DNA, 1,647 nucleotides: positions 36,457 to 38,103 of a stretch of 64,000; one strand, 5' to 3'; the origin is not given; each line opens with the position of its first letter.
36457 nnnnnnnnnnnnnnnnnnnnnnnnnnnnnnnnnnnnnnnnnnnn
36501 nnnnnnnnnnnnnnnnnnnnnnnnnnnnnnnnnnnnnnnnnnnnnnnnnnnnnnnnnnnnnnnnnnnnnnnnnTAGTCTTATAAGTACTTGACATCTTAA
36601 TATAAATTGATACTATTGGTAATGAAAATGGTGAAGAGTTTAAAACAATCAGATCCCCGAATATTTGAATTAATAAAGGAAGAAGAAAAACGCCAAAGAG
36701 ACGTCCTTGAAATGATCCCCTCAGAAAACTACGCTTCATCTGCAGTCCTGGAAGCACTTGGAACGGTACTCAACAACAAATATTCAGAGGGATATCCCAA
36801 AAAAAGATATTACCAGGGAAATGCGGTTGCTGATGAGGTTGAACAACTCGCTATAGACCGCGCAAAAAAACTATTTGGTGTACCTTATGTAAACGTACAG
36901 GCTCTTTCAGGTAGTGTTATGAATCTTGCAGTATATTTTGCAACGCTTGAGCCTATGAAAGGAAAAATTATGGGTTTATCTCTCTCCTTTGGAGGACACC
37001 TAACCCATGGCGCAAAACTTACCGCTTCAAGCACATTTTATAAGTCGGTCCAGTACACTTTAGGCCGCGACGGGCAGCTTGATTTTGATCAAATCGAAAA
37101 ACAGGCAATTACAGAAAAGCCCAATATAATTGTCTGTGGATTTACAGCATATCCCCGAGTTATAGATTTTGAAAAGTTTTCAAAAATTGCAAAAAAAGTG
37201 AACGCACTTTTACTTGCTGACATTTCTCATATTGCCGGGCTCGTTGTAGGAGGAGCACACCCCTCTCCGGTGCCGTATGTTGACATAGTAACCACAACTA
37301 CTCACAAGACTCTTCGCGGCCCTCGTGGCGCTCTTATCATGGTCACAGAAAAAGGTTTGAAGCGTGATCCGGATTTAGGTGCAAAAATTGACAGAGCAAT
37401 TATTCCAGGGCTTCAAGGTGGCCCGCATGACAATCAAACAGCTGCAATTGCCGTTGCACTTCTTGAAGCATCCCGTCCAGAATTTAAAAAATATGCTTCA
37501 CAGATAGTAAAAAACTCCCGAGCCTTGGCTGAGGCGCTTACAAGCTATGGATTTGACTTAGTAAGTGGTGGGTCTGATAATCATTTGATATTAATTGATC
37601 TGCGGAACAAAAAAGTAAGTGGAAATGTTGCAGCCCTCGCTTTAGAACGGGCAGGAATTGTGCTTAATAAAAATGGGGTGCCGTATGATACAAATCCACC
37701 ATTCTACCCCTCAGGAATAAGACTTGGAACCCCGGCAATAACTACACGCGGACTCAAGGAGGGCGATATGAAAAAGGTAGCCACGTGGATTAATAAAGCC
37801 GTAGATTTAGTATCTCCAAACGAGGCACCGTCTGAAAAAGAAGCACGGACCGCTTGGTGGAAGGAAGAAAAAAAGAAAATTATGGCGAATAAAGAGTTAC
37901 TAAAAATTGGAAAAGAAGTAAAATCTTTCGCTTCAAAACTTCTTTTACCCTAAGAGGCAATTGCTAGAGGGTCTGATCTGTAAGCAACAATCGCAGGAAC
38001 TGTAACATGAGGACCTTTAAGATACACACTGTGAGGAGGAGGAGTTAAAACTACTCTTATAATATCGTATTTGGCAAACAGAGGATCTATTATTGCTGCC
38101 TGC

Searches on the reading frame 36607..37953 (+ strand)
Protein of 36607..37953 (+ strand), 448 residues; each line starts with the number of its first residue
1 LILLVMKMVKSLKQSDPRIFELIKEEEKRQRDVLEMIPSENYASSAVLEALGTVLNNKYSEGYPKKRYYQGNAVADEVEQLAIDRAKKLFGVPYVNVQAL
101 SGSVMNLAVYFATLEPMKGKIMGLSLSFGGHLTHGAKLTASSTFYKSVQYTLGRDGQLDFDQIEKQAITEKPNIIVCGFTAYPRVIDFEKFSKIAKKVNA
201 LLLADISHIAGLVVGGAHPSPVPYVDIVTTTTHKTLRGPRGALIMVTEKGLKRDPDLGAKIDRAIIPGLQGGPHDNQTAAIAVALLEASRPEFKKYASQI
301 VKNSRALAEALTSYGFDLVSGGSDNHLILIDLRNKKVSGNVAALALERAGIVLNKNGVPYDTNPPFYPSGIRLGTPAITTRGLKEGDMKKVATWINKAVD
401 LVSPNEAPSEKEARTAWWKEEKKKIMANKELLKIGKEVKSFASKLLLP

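Call 55: search_protein_families(library=pfam, proteins=[window:36607-37953:+], max_evalue=0.00001)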
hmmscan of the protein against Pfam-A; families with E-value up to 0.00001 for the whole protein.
window:36607-37953:+ (448 aa): 1 family
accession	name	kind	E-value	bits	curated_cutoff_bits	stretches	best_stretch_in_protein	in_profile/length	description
PF00464.25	SHMT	-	7.7e-153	509.2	27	1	12-395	1-399/399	Serine hydroxymethyltransferase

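Call 62: find_homologous_proteins(query=window:36607-37953:+, max_evalue=1e-50)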
Query window:36607-37953:+ (448 aa): 8000 proteins with E <= 1e-50 among 8000 candidates; the best 120 are listed.
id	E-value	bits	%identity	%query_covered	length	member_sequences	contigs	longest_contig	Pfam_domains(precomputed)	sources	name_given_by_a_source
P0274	2.2e-289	977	100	99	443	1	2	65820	PF00464.26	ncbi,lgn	-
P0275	5.7e-263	890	91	98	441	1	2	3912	PF00464.26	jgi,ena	-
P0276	2.2e-254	862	87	98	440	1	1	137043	PF00464.26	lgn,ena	-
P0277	1.6e-249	846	85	98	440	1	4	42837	PF00464.26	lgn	-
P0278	5.6e-248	841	83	100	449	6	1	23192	PF00464.26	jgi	-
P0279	7.8e-247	837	85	98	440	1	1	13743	PF00464.26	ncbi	-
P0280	1.2e-244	830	84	98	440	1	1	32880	PF00464.26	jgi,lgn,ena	-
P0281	9.0e-240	814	82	99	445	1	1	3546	PF00464.26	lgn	-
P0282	1.4e-237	807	82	98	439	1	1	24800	PF00464.26,PF00155.28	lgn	-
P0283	1.9e-237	806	82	98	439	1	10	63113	PF00464.26,PF00155.28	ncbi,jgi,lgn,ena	jgi:glycine hydroxymethyltransferase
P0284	2.7e-236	802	82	98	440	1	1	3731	PF00464.26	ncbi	-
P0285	4.2e-236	802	82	98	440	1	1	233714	PF00464.26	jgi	-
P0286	1.4e-233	793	81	98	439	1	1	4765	PF00464.26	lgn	-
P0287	2.4e-233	793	82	98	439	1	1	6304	PF00464.26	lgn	-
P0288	8.6e-232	787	80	98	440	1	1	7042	PF00464.26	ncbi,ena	-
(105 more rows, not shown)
